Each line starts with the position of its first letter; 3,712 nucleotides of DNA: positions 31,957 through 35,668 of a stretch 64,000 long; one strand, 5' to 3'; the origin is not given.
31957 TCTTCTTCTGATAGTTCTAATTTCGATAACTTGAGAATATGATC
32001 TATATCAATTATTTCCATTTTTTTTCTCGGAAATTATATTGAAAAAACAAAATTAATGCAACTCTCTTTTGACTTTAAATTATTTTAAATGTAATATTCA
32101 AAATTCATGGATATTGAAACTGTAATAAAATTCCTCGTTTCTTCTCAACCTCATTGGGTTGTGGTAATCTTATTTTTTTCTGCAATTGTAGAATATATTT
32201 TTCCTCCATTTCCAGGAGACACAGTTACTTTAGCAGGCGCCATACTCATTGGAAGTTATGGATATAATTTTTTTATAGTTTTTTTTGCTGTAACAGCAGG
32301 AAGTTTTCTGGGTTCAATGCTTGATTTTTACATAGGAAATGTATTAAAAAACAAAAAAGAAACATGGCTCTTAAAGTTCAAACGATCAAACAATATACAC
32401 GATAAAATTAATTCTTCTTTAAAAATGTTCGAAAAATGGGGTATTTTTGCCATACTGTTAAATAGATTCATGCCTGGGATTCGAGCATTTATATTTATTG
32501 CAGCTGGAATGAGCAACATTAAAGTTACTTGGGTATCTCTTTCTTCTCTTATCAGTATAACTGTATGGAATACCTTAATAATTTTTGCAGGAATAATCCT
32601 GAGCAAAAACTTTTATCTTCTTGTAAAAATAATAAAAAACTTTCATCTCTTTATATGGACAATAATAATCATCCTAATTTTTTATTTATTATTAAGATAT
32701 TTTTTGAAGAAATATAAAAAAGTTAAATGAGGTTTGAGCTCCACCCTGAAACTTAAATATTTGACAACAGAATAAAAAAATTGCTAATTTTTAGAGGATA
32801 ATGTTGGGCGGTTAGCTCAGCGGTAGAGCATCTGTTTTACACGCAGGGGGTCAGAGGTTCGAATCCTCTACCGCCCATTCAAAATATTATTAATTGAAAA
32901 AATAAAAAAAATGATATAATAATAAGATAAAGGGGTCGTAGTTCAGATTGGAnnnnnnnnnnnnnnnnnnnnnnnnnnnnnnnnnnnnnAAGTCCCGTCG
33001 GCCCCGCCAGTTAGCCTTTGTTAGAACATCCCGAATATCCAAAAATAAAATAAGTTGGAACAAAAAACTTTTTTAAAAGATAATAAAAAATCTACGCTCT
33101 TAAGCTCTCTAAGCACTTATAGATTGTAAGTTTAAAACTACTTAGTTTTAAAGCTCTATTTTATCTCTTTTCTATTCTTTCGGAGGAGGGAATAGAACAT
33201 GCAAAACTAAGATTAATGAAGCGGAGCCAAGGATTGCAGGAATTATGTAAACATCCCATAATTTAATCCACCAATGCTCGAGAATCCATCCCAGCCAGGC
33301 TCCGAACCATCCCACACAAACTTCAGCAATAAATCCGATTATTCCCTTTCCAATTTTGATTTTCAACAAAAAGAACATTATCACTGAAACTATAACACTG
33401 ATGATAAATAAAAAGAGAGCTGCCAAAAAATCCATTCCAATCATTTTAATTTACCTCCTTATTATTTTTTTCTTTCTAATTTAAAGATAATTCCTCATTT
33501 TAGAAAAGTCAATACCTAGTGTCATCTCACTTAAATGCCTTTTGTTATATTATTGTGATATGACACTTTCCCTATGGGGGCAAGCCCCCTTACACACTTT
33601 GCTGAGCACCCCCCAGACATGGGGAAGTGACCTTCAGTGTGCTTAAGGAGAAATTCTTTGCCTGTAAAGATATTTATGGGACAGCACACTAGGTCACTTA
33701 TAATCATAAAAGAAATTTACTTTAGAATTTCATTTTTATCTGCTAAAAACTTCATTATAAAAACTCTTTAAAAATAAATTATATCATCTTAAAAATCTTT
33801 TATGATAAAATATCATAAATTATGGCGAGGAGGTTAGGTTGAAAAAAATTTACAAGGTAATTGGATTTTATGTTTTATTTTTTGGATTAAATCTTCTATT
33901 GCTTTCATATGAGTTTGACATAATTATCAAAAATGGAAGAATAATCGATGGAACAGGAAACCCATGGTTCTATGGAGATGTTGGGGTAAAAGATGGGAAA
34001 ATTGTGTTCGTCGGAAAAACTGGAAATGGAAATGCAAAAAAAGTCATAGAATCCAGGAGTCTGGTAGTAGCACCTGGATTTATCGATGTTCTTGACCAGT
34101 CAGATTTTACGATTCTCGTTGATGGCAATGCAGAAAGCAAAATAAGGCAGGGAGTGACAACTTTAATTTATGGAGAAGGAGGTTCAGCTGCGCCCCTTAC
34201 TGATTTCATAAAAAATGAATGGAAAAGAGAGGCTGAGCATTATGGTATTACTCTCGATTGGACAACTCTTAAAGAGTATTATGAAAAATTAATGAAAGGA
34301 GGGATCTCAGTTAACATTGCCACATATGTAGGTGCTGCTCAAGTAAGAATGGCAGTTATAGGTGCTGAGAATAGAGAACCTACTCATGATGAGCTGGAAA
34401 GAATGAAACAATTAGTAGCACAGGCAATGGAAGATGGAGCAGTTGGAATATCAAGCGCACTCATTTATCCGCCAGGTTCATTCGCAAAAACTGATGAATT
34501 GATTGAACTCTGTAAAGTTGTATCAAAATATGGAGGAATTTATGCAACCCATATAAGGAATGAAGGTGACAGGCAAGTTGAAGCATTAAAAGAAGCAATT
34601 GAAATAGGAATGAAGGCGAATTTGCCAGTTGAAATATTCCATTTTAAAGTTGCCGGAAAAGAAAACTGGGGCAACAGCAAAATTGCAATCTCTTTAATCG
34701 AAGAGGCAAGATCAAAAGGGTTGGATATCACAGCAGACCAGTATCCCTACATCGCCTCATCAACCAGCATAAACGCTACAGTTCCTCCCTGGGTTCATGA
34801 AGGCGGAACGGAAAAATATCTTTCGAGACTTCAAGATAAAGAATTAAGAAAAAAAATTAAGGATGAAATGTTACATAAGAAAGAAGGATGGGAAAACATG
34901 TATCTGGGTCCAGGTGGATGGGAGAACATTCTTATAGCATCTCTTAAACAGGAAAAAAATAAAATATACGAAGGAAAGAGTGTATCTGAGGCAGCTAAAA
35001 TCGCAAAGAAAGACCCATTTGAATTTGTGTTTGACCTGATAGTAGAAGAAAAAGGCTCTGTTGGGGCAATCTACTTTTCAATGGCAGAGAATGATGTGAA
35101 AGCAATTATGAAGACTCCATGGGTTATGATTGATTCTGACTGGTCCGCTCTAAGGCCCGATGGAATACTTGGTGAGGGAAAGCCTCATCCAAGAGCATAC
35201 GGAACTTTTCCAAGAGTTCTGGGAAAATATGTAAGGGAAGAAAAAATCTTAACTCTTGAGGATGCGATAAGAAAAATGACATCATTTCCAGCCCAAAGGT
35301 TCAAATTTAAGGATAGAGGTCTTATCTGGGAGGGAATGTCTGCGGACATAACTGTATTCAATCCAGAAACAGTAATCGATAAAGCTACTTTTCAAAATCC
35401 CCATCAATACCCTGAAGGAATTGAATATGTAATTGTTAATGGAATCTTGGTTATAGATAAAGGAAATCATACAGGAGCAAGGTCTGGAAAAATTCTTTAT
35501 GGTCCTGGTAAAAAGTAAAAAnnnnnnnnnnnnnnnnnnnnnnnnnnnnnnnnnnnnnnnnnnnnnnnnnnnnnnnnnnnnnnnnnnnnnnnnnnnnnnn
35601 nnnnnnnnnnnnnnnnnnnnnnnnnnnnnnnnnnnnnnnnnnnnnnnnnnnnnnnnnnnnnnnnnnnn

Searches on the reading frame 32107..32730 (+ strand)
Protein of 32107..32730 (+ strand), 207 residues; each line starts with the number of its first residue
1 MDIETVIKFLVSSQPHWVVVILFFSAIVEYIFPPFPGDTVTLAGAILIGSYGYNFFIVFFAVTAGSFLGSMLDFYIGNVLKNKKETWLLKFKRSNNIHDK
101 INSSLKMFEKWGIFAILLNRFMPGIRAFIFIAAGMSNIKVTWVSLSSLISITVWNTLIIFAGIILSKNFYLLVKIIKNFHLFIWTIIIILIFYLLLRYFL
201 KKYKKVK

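Call 73: search_protein_families(library=pfam, proteins=[window:32107-32730:+], max_evalue=0.00001)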
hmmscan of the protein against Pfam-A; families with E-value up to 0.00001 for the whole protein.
window:32107-32730:+ (207 aa): 1 family
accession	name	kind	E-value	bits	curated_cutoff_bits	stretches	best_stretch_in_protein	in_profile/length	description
PF09335.16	VTT_dom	-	2e-15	57.8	33.9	1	35-162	1-121/123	VTT domain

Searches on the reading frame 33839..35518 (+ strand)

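Call 74: search_protein_families(library=pfam, proteins=[window:33839-35518:+], max_evalue=0.00001)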
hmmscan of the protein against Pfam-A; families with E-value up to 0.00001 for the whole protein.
window:33839-35518:+ (559 aa): 3 families
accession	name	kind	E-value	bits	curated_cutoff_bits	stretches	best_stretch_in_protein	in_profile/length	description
PF07969.17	Amidohydro_3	-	1.6e-16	61.3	29.7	1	381-538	320-471/472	Amidohydrolase family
PF01979.26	Amidohydro_1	-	1.5e-08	34.8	25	0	466-535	276-342/345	Amidohydrolase family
PF00449.26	Urease_alpha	-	9.3e-06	26.4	23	0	26-76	66-113/121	Urease alpha-subunit, N-terminal domain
